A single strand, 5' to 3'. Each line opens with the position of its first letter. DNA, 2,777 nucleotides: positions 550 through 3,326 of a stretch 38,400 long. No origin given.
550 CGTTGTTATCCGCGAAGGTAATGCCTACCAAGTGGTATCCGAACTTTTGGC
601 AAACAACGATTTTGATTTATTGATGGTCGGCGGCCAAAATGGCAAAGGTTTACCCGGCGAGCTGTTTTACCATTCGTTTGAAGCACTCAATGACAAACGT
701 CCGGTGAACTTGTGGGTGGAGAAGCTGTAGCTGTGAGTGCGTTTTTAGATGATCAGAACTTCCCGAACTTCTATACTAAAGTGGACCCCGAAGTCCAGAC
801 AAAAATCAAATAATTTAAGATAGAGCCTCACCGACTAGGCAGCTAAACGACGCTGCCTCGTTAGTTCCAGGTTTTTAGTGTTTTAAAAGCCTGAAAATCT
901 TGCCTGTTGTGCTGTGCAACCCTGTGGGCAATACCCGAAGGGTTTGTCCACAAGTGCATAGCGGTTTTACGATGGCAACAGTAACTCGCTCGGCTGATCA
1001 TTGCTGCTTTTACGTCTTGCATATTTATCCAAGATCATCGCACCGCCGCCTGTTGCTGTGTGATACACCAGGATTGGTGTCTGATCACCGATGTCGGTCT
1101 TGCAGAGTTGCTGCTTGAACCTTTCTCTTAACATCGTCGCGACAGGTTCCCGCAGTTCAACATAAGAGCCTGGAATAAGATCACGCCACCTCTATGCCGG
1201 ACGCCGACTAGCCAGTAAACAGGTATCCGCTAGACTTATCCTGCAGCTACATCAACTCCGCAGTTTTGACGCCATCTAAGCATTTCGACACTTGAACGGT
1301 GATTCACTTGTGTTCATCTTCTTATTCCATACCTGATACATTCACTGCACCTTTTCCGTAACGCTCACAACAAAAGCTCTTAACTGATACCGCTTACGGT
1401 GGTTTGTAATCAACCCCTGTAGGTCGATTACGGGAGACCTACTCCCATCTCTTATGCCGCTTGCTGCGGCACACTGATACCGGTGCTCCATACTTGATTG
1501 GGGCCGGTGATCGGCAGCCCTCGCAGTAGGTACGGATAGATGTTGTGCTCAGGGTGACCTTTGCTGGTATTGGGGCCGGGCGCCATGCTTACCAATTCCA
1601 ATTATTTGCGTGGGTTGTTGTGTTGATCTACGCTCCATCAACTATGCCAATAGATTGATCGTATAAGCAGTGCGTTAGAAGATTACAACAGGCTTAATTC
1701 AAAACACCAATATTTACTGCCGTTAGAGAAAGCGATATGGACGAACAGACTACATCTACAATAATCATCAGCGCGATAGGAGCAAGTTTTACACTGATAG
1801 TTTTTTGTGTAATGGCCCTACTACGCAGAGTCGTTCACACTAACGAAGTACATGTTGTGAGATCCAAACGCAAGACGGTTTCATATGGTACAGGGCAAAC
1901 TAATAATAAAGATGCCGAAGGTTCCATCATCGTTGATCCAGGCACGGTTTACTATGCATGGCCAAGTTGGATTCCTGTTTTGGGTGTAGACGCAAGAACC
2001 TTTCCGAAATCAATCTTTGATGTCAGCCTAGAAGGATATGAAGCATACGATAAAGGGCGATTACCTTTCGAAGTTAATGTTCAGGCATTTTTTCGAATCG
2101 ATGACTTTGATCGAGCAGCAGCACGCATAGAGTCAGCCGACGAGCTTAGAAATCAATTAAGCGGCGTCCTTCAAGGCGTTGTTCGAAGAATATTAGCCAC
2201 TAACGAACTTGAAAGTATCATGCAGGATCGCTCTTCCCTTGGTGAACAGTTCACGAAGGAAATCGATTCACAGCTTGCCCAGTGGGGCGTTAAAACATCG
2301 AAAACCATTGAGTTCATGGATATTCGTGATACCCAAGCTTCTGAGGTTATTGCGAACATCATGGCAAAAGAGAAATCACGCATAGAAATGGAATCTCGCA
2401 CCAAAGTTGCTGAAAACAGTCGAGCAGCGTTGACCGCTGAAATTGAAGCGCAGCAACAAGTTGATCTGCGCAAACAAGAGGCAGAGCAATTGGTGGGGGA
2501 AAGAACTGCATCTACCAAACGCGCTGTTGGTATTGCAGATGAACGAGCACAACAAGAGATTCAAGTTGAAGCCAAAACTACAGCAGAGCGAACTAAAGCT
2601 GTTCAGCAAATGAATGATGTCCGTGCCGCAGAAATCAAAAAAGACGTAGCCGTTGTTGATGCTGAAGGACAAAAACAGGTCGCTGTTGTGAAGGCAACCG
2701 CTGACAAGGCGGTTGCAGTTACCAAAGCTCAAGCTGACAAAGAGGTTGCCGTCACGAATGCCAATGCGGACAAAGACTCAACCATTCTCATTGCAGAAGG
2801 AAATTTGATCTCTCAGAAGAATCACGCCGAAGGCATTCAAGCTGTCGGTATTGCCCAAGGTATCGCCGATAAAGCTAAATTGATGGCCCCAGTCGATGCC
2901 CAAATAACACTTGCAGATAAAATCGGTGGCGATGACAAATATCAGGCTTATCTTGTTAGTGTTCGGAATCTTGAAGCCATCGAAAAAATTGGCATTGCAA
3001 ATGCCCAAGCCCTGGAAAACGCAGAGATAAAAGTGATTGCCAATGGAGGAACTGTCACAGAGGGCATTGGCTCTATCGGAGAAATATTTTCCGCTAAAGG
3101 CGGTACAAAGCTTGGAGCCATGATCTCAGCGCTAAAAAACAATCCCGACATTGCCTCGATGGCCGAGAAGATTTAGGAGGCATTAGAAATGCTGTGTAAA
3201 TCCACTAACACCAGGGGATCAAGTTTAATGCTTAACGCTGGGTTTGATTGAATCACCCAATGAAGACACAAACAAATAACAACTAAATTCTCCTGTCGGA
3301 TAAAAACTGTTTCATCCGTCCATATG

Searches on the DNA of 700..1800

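Call 75: search_rna_families(source=window, start=700, end=1800, threshold=evalue, max_evalue=0.1)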
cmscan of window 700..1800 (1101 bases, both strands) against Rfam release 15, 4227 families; matches with E-value up to 0.1: 1.
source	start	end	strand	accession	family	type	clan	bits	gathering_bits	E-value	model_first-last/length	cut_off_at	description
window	1331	1446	-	RF01999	group-II-D1D4-2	Intron;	CL00102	102.6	36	9.2e-22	1-118/118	no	Group II catalytic intron D1-D4-2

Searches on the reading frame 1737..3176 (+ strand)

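Call 3: search_protein_families(library=pfam, proteins=[window:1737-3176:+], max_evalue=0.1)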
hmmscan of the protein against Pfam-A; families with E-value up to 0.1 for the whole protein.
window:1737-3176:+ (479 aa): 2 families
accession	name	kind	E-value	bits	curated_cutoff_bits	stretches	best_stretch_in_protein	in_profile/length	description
PF01145.31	Band_7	-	4.2e-17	63.2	23.6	1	33-227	3-174/176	SPFH domain / Band 7 family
PF15265.11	FAM196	-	0.068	13.1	27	1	165-366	153-354/489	FAM196 family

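Call 4: search_protein_families(library=ncbifam, proteins=[window:1737-3176:+], max_evalue=0.1)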
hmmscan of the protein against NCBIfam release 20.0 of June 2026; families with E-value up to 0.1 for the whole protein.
window:1737-3176:+ (479 aa): 0 families

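Call 5: search_protein_families(library=padloc, proteins=[window:1737-3176:+], max_evalue=0.1)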
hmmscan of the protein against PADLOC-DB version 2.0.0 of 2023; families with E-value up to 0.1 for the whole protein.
window:1737-3176:+ (479 aa): 0 families
